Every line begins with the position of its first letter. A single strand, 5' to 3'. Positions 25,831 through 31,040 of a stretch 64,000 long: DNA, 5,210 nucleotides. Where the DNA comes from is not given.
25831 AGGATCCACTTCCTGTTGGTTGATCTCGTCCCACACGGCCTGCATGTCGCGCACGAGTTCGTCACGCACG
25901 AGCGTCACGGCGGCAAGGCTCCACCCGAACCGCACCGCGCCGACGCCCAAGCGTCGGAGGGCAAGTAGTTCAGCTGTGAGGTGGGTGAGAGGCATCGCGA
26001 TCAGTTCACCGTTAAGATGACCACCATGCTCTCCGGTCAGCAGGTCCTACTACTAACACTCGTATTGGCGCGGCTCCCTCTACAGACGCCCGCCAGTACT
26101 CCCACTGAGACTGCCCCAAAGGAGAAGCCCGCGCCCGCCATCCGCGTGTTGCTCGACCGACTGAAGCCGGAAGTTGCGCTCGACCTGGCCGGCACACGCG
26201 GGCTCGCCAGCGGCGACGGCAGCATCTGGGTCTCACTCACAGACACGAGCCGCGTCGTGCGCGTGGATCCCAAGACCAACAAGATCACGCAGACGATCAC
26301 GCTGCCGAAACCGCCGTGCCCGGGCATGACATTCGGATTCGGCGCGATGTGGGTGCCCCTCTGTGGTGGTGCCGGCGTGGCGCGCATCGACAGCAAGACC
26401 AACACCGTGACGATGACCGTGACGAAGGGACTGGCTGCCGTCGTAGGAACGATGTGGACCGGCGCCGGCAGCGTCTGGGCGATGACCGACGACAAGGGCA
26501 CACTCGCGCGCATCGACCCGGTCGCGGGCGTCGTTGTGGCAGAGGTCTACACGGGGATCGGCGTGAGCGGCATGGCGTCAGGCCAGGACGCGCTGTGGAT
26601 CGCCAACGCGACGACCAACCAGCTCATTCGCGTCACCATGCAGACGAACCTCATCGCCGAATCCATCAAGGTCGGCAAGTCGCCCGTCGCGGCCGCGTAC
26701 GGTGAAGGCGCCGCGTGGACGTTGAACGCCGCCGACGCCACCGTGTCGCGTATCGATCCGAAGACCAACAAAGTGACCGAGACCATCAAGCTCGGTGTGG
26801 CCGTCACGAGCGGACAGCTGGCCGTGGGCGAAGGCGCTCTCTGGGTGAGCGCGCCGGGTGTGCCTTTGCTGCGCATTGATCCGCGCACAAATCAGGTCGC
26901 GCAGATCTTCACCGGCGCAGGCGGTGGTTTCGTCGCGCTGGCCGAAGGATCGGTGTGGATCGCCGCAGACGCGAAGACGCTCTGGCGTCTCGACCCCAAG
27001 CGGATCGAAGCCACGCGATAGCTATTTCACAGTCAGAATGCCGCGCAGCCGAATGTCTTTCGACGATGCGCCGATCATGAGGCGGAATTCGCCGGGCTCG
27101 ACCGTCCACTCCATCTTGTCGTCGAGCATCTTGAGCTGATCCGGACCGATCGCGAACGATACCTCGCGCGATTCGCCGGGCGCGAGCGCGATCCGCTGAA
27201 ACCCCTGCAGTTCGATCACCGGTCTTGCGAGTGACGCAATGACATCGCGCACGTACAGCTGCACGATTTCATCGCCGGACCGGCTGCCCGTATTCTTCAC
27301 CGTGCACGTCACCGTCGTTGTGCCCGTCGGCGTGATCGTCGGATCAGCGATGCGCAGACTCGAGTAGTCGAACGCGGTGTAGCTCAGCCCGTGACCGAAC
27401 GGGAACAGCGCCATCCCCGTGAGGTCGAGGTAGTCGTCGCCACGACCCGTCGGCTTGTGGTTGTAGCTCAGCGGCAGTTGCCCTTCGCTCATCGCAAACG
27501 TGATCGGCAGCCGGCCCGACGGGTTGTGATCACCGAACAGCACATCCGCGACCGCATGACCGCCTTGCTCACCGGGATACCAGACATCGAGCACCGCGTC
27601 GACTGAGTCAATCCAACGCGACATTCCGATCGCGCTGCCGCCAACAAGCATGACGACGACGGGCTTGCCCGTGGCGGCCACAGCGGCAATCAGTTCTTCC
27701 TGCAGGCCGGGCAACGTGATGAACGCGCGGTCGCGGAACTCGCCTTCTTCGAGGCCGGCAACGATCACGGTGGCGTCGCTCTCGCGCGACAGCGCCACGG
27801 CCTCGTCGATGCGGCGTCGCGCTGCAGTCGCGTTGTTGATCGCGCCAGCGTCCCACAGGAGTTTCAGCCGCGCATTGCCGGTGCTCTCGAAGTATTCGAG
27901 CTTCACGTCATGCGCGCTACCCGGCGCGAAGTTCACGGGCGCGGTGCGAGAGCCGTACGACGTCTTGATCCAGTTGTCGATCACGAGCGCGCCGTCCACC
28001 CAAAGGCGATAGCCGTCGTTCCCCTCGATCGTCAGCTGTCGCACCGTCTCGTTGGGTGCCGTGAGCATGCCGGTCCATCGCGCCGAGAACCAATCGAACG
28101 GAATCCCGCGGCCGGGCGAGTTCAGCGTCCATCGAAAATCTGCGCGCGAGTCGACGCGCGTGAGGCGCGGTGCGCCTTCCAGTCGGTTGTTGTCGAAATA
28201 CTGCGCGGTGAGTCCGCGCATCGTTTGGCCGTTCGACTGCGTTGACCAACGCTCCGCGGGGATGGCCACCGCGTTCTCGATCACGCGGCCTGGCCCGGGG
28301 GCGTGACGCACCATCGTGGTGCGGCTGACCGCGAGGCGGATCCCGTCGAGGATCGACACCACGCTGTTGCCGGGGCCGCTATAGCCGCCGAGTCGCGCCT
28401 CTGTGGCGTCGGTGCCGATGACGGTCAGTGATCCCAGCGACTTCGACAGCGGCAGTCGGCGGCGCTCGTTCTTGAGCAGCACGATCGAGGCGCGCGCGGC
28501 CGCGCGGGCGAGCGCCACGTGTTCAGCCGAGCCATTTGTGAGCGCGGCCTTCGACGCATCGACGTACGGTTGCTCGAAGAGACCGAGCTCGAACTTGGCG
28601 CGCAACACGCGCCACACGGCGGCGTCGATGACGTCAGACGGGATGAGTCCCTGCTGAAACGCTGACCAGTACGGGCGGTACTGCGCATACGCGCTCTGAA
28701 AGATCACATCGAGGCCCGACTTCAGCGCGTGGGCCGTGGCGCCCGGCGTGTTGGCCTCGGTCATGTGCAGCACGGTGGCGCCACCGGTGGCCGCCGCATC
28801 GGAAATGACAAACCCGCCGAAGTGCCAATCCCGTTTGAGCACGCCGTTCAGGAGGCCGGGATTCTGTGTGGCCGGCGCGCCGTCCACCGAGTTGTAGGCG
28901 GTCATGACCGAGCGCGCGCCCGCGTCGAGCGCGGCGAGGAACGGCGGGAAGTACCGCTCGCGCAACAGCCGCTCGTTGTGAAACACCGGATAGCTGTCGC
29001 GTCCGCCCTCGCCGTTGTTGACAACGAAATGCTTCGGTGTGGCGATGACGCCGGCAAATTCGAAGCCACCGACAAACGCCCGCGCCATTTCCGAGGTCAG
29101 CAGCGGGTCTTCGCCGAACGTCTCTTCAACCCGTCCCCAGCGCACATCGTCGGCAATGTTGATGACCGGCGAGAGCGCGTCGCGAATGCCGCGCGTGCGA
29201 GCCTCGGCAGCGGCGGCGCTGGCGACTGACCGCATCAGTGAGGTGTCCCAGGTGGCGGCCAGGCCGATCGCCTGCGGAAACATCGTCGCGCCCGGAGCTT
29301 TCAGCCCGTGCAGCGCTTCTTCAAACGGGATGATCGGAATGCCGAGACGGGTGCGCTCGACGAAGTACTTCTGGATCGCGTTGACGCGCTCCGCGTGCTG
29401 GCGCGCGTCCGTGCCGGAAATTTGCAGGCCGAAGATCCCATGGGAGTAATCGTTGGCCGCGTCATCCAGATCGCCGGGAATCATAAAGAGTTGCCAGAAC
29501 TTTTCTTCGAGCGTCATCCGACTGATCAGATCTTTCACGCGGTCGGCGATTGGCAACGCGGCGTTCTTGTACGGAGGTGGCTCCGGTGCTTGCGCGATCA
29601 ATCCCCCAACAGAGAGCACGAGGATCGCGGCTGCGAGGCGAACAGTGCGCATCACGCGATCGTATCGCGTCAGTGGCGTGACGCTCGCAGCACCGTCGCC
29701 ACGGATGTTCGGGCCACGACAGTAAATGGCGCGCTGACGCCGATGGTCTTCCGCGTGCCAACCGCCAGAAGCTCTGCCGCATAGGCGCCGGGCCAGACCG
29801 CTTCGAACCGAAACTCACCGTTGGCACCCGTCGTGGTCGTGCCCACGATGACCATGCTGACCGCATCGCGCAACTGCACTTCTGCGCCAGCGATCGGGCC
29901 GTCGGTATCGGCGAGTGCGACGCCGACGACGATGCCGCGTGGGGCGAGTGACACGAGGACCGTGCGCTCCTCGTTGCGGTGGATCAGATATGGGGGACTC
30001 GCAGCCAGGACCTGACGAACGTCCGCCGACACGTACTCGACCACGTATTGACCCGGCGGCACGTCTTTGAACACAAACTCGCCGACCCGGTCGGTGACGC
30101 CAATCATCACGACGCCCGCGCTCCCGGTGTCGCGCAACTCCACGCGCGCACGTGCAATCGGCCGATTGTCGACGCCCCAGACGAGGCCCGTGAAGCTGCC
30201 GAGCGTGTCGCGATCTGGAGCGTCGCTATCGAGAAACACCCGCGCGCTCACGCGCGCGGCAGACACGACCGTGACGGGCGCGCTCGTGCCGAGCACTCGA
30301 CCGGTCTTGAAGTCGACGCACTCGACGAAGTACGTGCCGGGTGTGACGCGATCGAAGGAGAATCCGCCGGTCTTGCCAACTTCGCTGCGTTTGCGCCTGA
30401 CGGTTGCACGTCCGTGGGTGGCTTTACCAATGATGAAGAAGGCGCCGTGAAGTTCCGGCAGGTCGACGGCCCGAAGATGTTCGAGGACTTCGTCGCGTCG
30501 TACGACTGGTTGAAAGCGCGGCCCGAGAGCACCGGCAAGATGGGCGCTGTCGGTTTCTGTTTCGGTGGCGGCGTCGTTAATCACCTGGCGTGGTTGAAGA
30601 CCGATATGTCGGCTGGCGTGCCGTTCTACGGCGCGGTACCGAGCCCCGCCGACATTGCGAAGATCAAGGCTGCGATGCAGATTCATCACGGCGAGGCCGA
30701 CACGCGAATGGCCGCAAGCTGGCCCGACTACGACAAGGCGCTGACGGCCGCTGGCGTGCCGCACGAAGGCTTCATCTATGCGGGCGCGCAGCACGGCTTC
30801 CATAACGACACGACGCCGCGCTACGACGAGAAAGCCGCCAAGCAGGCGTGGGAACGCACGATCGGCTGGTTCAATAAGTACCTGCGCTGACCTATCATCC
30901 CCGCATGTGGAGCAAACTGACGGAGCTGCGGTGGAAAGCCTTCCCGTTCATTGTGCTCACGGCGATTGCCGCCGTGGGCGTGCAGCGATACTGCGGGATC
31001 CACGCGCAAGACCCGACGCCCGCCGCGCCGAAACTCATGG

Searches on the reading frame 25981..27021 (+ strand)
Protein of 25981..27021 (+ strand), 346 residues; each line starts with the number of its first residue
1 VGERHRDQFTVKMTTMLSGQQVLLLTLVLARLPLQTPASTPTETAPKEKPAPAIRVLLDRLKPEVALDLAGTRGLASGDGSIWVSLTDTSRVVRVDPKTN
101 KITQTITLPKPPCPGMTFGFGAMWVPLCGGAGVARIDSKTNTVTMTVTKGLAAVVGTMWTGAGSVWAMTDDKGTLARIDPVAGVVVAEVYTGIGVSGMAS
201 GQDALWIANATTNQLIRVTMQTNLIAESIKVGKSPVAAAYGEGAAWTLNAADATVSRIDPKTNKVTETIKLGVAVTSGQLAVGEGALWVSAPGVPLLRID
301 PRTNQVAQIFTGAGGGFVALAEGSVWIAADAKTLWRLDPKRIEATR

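Call 46: search_protein_families(library=pfam, max_evalue=0.00001, proteins=[window:25981-27021:+])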
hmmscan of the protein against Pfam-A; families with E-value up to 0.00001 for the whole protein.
window:25981-27021:+ (346 aa): 3 families
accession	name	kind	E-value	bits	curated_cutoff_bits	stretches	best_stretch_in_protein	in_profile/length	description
PF21959.2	DUF6923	-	1.1e-14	55.3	27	0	251-327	107-182/234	Repeat of unknown function (DUF6923)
PF24684.1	Vgb_lyase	-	3.8e-08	32.9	50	0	121-290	24-197/290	Virginiamycin B lyase family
PF08450.18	SGL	-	5.2e-07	29.9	26.3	0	79-118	194-232/246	SMP-30/Gluconolactonase/LRE-like region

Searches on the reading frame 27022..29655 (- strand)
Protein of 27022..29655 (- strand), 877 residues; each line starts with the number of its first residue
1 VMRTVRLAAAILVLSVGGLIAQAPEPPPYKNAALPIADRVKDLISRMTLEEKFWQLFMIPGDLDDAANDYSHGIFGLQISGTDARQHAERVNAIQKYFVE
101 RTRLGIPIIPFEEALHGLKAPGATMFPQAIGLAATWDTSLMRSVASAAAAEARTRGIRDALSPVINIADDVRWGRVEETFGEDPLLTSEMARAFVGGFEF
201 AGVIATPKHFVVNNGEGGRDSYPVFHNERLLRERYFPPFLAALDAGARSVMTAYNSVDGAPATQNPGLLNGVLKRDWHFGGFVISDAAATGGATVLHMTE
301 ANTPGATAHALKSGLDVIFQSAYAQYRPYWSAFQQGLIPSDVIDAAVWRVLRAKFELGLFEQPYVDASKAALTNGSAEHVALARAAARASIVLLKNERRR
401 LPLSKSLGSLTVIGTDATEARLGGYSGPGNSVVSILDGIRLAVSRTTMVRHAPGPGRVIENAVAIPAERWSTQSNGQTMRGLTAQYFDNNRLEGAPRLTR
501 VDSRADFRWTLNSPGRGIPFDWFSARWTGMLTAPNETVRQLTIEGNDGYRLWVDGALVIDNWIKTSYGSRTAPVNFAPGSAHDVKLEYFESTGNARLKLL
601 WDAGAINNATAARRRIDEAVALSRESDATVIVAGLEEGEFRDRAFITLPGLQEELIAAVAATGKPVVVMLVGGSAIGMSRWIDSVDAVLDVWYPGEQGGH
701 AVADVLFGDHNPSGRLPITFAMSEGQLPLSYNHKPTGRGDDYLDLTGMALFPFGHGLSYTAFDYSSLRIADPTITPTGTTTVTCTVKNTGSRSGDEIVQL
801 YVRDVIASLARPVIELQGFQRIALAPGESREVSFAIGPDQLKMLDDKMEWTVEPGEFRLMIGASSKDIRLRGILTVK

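Call 46: search_protein_families(library=pfam, max_evalue=0.00001, proteins=[window:27022-29655:-])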
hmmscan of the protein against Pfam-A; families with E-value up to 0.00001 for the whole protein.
window:27022-29655:- (877 aa): 4 families
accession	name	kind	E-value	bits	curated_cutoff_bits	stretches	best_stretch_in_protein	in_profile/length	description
PF00933.27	Glyco_hydro_3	-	5.4e-57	194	27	1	48-352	1-315/316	Glycosyl hydrolase family 3 N terminal domain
PF01915.27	Glyco_hydro_3_C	-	4.1e-55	187.3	31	1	391-759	1-200/200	Glycosyl hydrolase family 3 C-terminal domain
PF14310.12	Fn3-like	-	6.7e-24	84.2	25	1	796-865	1-71/71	Fibronectin type III-like domain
PF07691.17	PA14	-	3.9e-21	75.8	24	1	481-601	4-133/147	PA14 domain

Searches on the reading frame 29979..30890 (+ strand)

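Call 46: search_protein_families(library=pfam, max_evalue=0.00001, proteins=[window:29979-30890:+])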
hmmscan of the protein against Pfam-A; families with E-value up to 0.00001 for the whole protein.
window:29979-30890:+ (303 aa): 1 family
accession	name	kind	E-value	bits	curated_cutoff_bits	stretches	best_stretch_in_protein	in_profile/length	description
PF01738.24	DLH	-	3.3e-32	112.3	21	1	135-302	42-217/217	Dienelactone hydrolase family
